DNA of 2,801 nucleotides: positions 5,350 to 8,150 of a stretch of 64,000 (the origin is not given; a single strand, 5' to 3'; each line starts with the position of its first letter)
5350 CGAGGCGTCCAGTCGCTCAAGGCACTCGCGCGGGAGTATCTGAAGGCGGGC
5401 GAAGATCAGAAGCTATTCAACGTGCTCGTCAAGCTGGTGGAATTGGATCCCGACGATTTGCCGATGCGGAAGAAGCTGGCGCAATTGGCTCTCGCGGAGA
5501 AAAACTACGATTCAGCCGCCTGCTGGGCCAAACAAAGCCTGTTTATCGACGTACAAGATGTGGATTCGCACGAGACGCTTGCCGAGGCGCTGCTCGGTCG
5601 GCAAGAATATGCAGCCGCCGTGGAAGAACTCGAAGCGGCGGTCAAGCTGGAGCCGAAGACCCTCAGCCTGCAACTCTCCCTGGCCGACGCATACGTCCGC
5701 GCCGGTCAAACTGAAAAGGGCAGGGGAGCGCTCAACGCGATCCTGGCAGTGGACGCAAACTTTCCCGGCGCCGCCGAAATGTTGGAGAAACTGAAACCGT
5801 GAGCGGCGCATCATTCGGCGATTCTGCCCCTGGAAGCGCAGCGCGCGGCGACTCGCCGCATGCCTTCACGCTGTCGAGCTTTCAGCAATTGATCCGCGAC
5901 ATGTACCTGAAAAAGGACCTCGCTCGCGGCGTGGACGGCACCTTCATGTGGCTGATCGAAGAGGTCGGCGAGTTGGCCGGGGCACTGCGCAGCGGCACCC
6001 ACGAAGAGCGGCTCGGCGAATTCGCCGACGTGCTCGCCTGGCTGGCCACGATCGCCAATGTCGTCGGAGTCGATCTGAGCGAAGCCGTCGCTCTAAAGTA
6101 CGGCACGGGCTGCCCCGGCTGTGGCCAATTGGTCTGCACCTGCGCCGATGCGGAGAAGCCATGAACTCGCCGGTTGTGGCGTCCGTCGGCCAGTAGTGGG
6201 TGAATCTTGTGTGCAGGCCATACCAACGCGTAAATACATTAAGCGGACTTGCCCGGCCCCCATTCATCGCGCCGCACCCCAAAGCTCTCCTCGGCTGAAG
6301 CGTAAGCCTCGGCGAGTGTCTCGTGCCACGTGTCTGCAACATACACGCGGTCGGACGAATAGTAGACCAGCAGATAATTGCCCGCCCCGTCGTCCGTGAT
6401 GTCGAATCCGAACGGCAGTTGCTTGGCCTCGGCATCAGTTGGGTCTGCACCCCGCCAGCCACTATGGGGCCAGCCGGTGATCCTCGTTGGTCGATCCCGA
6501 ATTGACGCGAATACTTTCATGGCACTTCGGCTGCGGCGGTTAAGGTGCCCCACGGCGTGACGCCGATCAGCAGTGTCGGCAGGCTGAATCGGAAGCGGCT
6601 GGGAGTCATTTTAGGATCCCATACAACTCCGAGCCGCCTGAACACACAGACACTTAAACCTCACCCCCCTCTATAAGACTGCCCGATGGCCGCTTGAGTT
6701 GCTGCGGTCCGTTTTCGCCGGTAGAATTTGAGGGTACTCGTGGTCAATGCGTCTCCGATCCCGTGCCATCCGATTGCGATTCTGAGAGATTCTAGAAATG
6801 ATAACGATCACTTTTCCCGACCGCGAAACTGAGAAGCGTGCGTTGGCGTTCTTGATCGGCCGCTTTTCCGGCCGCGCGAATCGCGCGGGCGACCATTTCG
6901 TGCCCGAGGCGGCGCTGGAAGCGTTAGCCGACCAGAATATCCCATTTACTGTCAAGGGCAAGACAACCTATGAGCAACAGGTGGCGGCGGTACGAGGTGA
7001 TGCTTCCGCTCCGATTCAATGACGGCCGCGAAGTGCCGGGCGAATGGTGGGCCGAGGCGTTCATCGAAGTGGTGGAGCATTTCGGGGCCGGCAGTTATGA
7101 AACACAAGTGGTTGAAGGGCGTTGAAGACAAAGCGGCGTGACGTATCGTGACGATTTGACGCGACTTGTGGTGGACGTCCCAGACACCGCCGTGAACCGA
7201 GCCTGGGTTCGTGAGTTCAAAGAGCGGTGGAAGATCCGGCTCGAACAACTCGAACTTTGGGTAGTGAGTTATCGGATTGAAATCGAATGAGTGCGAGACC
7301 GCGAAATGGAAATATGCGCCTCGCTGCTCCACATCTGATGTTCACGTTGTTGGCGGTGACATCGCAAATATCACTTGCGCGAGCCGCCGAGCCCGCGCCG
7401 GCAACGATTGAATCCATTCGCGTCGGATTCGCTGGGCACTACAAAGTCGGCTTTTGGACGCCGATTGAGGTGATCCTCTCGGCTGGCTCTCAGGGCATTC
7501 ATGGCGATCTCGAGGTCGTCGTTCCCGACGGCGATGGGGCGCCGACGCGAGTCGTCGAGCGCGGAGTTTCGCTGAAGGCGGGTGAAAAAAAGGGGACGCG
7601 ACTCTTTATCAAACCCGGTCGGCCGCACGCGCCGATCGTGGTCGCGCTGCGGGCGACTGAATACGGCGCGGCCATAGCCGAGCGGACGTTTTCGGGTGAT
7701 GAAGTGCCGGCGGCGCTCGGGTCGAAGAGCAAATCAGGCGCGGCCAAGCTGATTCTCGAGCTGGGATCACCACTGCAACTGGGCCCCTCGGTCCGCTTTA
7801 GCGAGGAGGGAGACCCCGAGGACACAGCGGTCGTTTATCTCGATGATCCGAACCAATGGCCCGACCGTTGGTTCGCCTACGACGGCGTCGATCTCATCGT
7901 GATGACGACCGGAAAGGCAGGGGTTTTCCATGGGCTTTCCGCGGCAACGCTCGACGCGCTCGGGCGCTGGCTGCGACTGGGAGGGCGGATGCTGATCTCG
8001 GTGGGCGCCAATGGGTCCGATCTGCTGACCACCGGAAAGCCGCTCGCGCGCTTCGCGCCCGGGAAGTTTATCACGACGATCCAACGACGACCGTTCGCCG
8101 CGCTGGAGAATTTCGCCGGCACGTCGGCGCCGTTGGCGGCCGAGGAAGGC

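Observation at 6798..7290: Two-gene small cassette whose second gene has a single in-frame TGA where a Trp would fit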

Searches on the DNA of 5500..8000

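Call 33: search_rna_families(source=window, start=5500, end=8000, threshold=evalue, max_evalue=1)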
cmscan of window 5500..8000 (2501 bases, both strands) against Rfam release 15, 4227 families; matches with E-value up to 1: 0.
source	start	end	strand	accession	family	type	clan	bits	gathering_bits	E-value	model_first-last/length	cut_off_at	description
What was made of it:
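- On Programmed stop-codon read-through / selenocysteine recoding: No Rfam match in 5500-8000 (call 33).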

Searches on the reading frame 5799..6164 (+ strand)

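Call 4: search_protein_families(library=pfam, proteins=[window:5799-6164:+], max_evalue=1)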
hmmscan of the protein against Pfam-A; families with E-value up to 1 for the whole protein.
window:5799-6164:+ (121 aa): 2 families
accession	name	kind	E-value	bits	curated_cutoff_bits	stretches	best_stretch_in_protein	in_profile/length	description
PF03819.22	MazG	-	3.6e-06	27.6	22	1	48-97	6-59/74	MazG nucleotide pyrophosphohydrolase domain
PF01503.22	PRA-PH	-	0.0067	17.3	21.3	1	51-95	33-77/86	Phosphoribosyl-ATP pyrophosphohydrolase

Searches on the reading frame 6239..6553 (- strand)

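Call 4: search_protein_families(library=pfam, proteins=[window:6239-6553:-], max_evalue=1)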
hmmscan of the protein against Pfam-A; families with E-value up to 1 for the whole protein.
window:6239-6553:- (104 aa): 1 family
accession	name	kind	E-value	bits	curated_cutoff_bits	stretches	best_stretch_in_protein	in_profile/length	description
PF13953.12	PapC_C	-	0.23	11.7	27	1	39-65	5-31/66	PapC C-terminal domain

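Call 20: search_protein_families(library=ncbifam, proteins=[window:6239-6553:-], max_evalue=1)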
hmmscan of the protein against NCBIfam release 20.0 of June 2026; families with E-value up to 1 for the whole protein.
window:6239-6553:- (104 aa): 0 families

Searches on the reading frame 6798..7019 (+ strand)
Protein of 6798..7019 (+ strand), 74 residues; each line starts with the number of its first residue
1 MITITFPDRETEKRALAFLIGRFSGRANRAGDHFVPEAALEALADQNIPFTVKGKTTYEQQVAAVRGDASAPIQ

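Call 4: search_protein_families(library=pfam, proteins=[window:6798-7019:+], max_evalue=1)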
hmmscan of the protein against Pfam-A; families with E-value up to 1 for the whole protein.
seq(74 aa): 0 families

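Call 11: find_encoding_contigs(protein=window:6798-7019:+, flank=3000, max_places=10)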
Protein window:6798-7019:+ (74 aa): 3 contigs read that carry it; 3 places shown.
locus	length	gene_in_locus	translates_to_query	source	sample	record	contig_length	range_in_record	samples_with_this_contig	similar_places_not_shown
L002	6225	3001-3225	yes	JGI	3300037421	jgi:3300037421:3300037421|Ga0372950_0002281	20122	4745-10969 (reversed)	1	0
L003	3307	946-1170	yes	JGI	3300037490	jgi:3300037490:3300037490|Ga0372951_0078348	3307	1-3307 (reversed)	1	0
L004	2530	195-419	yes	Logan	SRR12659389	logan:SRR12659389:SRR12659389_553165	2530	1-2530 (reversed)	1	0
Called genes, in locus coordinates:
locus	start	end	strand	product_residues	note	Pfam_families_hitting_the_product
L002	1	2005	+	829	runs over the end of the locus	PF12895:ANAPC3 (faint), PF13432:TPR_16 (faint), PF24575:TPR_Slam (faint), PF07719:TPR_2 (faint), PF13176:TPR_7 (faint), PF14559:TPR_19 (weak), PF13485:Peptidase_MA_2, PF14559:TPR_19 (weak), +7 more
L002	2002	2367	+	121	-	PF03819:MazG (weak)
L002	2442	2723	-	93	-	-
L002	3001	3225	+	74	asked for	-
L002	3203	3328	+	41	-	-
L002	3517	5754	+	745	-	-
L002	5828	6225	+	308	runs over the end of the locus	PF00005:ABC_tran, PF13304:AAA_21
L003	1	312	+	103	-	?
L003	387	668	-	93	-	-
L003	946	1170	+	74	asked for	-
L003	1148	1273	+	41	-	-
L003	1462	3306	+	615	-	?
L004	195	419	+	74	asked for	-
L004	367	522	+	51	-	-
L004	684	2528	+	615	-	?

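Call 20: search_protein_families(library=ncbifam, proteins=[window:6798-7019:+], max_evalue=1)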
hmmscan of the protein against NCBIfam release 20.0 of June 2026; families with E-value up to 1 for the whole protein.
seq(74 aa): 0 families

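Call 21: search_protein_families(library=padloc, proteins=[window:6798-7019:+], max_evalue=1)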
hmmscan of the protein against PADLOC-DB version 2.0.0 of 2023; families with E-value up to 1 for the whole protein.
seq(74 aa): 0 families
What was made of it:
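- Closest known: Type II toxin-antitoxin-like two-gene modules. Different: No match to any TA or defence model (calls 4, 21).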

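Call 22: search_protein_families(library=phrogs, proteins=[window:6798-7019:+], max_evalue=1)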
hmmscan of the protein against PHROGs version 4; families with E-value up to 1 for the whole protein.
seq(74 aa): 1 family
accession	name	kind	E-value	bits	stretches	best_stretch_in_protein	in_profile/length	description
phrog_3292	-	unknown function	0.19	11.8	1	41-60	407-425/436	-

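Call 40: find_homologous_proteins(query=window:6798-7019:+, max_evalue=0.001)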
Query window:6798-7019:+ (74 aa): 2959 proteins with E <= 0.001 among 2966 candidates; the best 120 are listed.
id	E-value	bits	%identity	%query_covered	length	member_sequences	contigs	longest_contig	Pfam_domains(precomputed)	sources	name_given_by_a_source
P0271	2.2e-40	153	100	100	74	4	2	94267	-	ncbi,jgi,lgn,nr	ncbi:MAG TPA: hypothetical protein VGY55_25225 [Pirellulales bacterium]|jgi:hypothetical protein|nr:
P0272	6.2e-38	145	92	100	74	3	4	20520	-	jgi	jgi:hypothetical protein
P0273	7.0e-35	136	86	100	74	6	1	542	-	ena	-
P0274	8.5e-35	135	88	100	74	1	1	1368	-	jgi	jgi:hypothetical protein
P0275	9.3e-35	135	86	100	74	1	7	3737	-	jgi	jgi:hypothetical protein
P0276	1.4e-34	135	86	100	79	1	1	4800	-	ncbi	ncbi:MAG TPA: hypothetical protein VGH32_09980 [Pirellulales bacterium]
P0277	1.4e-34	135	86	100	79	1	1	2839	-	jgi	jgi:hypothetical protein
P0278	3.6e-34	133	84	100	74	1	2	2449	-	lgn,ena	-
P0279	4.5e-34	133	84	100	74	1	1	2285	-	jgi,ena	-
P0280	5.0e-34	133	82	100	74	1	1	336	-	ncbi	-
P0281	5.3e-34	133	88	100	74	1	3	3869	-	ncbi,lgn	-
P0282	7.0e-34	132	84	100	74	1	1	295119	-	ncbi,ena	-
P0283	8.5e-34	132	84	100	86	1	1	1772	-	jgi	jgi:hypothetical protein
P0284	9.8e-34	132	84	100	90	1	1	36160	-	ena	-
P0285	9.8e-34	132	85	100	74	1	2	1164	-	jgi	jgi:hypothetical protein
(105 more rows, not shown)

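Call 43: search_solved_structures(query=A5, max_evalue=10)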
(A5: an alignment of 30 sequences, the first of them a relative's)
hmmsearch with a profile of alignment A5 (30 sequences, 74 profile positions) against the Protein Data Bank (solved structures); distinct sequences matched with E-value up to 10: 0.

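Call 44: find_encoding_contigs(protein=P0271, flank=1000, max_places=10)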
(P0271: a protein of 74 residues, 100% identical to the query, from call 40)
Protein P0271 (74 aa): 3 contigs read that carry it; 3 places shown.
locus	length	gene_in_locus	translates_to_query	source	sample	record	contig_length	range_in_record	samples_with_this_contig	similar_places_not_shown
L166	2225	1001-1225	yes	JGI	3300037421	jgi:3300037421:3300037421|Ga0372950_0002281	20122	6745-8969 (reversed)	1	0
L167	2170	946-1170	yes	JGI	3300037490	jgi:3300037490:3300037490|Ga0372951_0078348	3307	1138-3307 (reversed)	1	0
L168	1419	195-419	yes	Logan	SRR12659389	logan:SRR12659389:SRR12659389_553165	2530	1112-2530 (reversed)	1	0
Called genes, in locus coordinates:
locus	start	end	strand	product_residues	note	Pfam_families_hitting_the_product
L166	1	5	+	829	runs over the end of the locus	PF12895:ANAPC3 (faint), PF13432:TPR_16 (faint), PF24575:TPR_Slam (faint), PF07719:TPR_2 (faint), PF13176:TPR_7 (faint), PF14559:TPR_19 (weak), PF13485:Peptidase_MA_2, PF14559:TPR_19 (weak), +7 more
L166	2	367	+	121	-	PF03819:MazG (weak)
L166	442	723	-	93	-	-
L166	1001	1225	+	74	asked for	-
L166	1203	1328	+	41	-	-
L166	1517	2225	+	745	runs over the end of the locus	-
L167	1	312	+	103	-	?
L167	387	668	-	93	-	-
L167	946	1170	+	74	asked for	-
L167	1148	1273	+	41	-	-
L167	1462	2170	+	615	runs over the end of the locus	?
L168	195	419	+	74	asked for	-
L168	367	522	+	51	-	-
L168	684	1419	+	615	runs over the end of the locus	?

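Call 48: predict_structure(alignment_id=A5)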
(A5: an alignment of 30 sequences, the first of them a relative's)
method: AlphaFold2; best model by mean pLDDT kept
length: 74 residues; sequences in the alignment: 30
mean_pLDDT: 73.8   pTM: 0.56
mean pLDDT of the five models: 73.8, 72.1, 68.8, 64.9, 62.2
residues with pLDDT >= 90: 0; 70-90: 49; 50-70: 21; < 50: 4
segments of 3 or more residues with pLDDT < 50: 71-74
pLDDT, mean of each block of 10 residues (from residue 1): 83 84 71 81 84 68 59 39
secondary structure, 60 per line:
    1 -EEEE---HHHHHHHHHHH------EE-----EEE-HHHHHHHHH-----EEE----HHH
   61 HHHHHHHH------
elements in order: E2-5 H9-19 E33-35 H37-45 E51-53 H58-68

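Call 51: fold_search(model_id=the predicted structure, library=pdb)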
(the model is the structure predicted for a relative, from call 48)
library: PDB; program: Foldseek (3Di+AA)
matches with E <= 10: 314; with E <= 0.001: 0
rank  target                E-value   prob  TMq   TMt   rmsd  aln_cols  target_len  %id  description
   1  5fii_C                1.4e-01  0.30  0.29  0.28   6.1        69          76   13  Structure of a human aspartate kinase, chorismate mutase and TyrA domain. (released 2016-03-30)
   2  4rjv_C                3.1e-01  0.38  0.37  0.35   5.2        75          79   23  Crystal Structure of a De Novo Designed Ferredoxin Fold, Northeast Structural Genomics Consortium (NESG) Target OR461 (released 2014-10-22)
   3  6wxp_C                3.7e-01  0.28  0.33  0.19   6.2        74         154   12  De novo TIM barrel-ferredoxin fold fusion homodimer with 4-glutamate centre TFD-EE (released 2020-11-25)
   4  8p2f_E                5.8e-01  0.54  0.48  0.07   3.6        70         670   16  Staphylococcus aureus 70S ribosome with elongation factor G locked with fusidic acid cyclopentane in post-translocatio (released 2024-05-01)
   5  1yj7_C                6.6e-01  0.18  0.37  0.22  11.7        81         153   16  Crystal structure of enteropathogenic E.coli (EPEC) type III secretion system protein EscJ (released 2005-06-07)
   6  6wxp_F                6.6e-01  0.12  0.30  0.18  10.1        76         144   21  De novo TIM barrel-ferredoxin fold fusion homodimer with 4-glutamate centre TFD-EE (released 2020-11-25)
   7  9qul                  7.9e-01  0.20  0.37  0.20   8.1        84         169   19  Zn(II)-bound de novo protein scaffold TFD-EH T87E (released 2025-11-19)
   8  2q85                  7.9e-01  0.20  0.30  0.09   3.9        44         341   20  Crystal Structure of E. Coli Mur B bound to a Naphthyl Tetronic Acid inihibitor (released 2007-06-26)
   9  9ghc_W                9.0e-01  0.47  0.50  0.08   3.7        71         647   15  Pre-release fusidic acid-locked Escherichia coli 70S ribosome with Staphylococus aureus EF-G and FusB (FusB-EF-G-70S) (released 2025-03-26)
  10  2xex_A                9.0e-01  0.08  0.27  0.06  11.0        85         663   12  crystal structure of Staphylococcus aureus elongation factor G (released 2010-07-14)
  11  7a8w_AAA              1.0e+00  0.41  0.45  0.46   3.8        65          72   15  Complex of rice blast (Magnaporthe oryzae) effector protein AVR-PikC with an engineered HMA domain of Pikp-1 from ri (released 2021-03-17)
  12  9quo                  1.0e+00  0.18  0.37  0.20   8.1        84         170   19  Co(II)-bound de novo protein scaffold TFD-EH T87E (released 2025-11-19)
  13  4jay_A                1.0e+00  0.09  0.29  0.09   9.0        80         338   14  Crystal structure of P. aeruginosa MurB in complex with NADP+ (released 2013-07-17)
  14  6xfu_B                1.1e+00  0.30  0.43  0.45   4.5        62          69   19  PmtCD peptide exporter basket domain (released 2020-10-14)
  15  5a6w_B                1.2e+00  0.38  0.45  0.46   3.8        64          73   12  Complex of rice blast (Magnaporthe oryzae) effector protein AVR-PikD with the HMA domain of Pikp1 from rice (Oryza sat (released 2015-08-26)
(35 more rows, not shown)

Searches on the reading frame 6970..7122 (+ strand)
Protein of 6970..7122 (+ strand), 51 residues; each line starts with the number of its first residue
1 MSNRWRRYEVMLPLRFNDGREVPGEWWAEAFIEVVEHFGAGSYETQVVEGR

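Call 12: find_encoding_contigs(protein=window:6970-7122:+, flank=3000, max_places=10)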
Protein window:6970-7122:+ (51 aa): 2 contigs read that carry it; 2 places shown.
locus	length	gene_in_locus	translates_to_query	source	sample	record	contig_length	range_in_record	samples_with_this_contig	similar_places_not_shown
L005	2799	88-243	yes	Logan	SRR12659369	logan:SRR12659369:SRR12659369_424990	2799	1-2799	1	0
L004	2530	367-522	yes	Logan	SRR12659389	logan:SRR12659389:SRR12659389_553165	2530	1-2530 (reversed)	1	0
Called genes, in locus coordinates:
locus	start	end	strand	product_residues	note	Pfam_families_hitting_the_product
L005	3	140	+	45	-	?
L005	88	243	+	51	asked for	-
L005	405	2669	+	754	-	-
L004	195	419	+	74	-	-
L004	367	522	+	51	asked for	-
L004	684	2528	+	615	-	?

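Call 59: list_cluster_members(proteins=[window:6970-7122:+, window:7000-7122:+, window:7138-7287:+, window:6798-7019:+])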
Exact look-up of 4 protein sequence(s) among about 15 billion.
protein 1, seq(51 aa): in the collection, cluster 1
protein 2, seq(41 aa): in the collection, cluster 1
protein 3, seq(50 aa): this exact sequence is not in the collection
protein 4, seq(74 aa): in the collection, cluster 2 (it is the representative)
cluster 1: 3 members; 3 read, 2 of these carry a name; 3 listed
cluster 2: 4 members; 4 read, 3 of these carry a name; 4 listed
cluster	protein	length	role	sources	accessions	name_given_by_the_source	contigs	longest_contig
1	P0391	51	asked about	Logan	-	-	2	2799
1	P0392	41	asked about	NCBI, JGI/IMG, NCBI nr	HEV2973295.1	MAG TPA: hypothetical protein VGY55_25230 [Pirellulales bacterium] | hypothetical protein | hypothetical protein [Pirellulales bacterium]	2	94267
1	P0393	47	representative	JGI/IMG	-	hypothetical protein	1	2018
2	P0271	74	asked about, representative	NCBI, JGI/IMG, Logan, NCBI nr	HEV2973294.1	MAG TPA: hypothetical protein VGY55_25225 [Pirellulales bacterium] | hypothetical protein | hypothetical protein [Pirellulales bacterium]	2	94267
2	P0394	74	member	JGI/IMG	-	hypothetical protein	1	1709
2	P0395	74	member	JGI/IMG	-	hypothetical protein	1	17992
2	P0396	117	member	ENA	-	-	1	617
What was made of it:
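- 6798..7022 (+): Gene A, 74 aa, intact; first gene of the cassette. NCBI lists it as hypothetical protein VGY55_25225 (call 59).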
